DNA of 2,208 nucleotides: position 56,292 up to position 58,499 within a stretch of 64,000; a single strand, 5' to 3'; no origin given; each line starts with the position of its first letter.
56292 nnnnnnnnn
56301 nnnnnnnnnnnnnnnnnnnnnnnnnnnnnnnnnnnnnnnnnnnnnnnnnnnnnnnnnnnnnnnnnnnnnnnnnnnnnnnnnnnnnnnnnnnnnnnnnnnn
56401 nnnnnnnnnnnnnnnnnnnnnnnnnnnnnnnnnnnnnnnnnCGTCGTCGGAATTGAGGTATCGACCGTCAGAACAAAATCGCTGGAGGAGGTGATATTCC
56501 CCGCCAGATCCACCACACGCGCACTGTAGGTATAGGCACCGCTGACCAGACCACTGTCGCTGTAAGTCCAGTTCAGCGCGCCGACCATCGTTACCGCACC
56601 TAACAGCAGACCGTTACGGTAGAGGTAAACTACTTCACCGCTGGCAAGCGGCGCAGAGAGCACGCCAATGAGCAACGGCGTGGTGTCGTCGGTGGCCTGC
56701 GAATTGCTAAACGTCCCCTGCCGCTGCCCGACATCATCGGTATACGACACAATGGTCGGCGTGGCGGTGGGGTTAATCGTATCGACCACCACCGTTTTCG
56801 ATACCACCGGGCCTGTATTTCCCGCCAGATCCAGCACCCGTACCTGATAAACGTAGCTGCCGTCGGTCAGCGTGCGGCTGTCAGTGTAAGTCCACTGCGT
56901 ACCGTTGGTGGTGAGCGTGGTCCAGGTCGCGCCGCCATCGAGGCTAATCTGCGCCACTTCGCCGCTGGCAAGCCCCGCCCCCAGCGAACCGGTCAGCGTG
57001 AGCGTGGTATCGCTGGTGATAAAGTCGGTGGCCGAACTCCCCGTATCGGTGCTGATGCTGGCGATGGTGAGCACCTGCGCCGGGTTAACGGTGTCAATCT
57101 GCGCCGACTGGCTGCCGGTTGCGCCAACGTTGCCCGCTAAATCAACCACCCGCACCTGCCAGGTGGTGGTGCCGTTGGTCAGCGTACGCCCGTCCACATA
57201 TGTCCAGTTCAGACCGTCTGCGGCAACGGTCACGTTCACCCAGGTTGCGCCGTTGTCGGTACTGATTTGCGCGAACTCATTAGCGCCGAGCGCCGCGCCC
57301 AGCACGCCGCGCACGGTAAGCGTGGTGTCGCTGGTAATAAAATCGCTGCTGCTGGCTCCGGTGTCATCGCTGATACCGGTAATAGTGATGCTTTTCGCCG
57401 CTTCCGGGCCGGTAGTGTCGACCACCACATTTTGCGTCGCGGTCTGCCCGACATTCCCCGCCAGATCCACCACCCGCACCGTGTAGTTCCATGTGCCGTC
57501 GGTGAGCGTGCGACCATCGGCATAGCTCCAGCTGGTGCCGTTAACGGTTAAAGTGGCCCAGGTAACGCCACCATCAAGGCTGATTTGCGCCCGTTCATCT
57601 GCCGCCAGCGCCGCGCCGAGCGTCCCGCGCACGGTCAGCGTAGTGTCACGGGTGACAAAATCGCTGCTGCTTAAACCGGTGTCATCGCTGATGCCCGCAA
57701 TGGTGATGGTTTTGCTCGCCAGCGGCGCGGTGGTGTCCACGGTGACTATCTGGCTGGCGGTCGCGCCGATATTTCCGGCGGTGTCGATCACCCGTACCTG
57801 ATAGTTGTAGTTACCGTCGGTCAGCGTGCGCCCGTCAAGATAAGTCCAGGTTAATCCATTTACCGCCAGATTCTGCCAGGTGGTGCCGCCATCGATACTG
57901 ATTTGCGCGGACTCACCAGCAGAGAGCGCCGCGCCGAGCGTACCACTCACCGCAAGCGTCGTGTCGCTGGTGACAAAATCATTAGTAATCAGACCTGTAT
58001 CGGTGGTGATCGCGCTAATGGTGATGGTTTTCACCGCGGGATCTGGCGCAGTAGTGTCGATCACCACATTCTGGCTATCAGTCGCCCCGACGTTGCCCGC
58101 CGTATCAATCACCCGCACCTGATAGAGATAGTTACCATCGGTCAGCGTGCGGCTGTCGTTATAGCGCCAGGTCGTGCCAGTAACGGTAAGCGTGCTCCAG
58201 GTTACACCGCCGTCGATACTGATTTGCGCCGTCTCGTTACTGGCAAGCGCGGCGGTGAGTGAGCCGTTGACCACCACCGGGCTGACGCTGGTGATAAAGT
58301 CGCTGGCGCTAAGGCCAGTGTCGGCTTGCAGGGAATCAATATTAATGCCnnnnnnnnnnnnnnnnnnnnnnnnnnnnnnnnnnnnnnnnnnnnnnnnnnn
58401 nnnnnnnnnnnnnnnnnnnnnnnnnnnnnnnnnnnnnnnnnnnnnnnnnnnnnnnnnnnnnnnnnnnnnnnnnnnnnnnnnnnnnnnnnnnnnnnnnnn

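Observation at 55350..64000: Nested repeat architecture in the adhesin gene: ~100-aa Ig-like units plus a ~600-aa (~1.8 kb) supra-repeat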

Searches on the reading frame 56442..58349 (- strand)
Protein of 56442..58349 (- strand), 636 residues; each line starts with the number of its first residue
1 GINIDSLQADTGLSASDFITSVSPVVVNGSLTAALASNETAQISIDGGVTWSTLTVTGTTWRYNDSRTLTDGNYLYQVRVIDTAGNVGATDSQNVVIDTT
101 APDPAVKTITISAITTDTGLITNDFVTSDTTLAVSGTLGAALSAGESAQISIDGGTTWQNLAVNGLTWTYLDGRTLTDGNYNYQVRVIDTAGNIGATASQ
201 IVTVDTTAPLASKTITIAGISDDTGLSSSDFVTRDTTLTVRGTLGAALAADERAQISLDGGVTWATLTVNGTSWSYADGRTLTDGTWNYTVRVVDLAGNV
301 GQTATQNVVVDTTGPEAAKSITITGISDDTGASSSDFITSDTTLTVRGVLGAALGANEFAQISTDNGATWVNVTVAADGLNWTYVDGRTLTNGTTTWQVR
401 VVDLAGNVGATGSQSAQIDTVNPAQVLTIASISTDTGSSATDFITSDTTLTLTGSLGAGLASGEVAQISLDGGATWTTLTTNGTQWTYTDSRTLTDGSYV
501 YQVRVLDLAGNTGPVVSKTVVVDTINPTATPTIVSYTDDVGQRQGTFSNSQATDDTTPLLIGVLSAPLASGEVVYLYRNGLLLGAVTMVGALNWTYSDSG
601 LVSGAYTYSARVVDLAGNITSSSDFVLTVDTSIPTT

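Call 69: search_protein_families(library=pfam, proteins=[window:56442-58349:-], max_evalue=0.01)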
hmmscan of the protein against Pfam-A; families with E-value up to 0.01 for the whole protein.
window:56442-58349:- (636 aa): 12 families
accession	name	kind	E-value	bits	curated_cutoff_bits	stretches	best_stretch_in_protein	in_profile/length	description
PF19077.6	Big_13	-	1e-68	228.7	27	6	432-524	11-102/102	Bacterial Ig-like domain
PF12245.14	Big_3_2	-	5.7e-19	68.9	23.3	0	214-311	35-121/122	Bacterial Ig-like domain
PF02012.26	BNR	-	8.2e-08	31.6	27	0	42-53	1-12/12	BNR/Asp-box repeat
PF22433.2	MtxA_IG-like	-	2e-07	31.2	26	0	67-95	51-79/83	Magnetotaxis protein MtxA, Immunoglobulin-like domain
PF16967.11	TcfC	-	3.2e-06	27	29.4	0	171-203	36-67/68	E-set like domain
PF21471.3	Reelin_subrepeat-B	-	6e-06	26.5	27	0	42-62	63-77/127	Reelin subrepeat B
PF13754.12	Big_3_4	-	2.1e-05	24.8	27.3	0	481-541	19-78/106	Domain of unknown function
PF15902.12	Sortilin-Vps10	-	5.7e-05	22.5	33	0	135-172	364-403/446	Sortilin, neurotensin receptor 3,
PF15418.12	DUF4625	-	6.8e-05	23.6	27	0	176-201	103-128/131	Domain of unknown function (DUF4625)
PF24893.1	DUF7743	-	8.7e-05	22.6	27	0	75-107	75-108/120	Domain of unknown function (DUF7743)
PF03404.22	Mo-co_dimer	-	0.0011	19.4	22.7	0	252-281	46-75/138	Mo-co oxidoreductase dimerisation domain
PF24421.1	Ig_J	-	0.0012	19.4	29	0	174-201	71-98/104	Tip attachment protein J, Ig-like domain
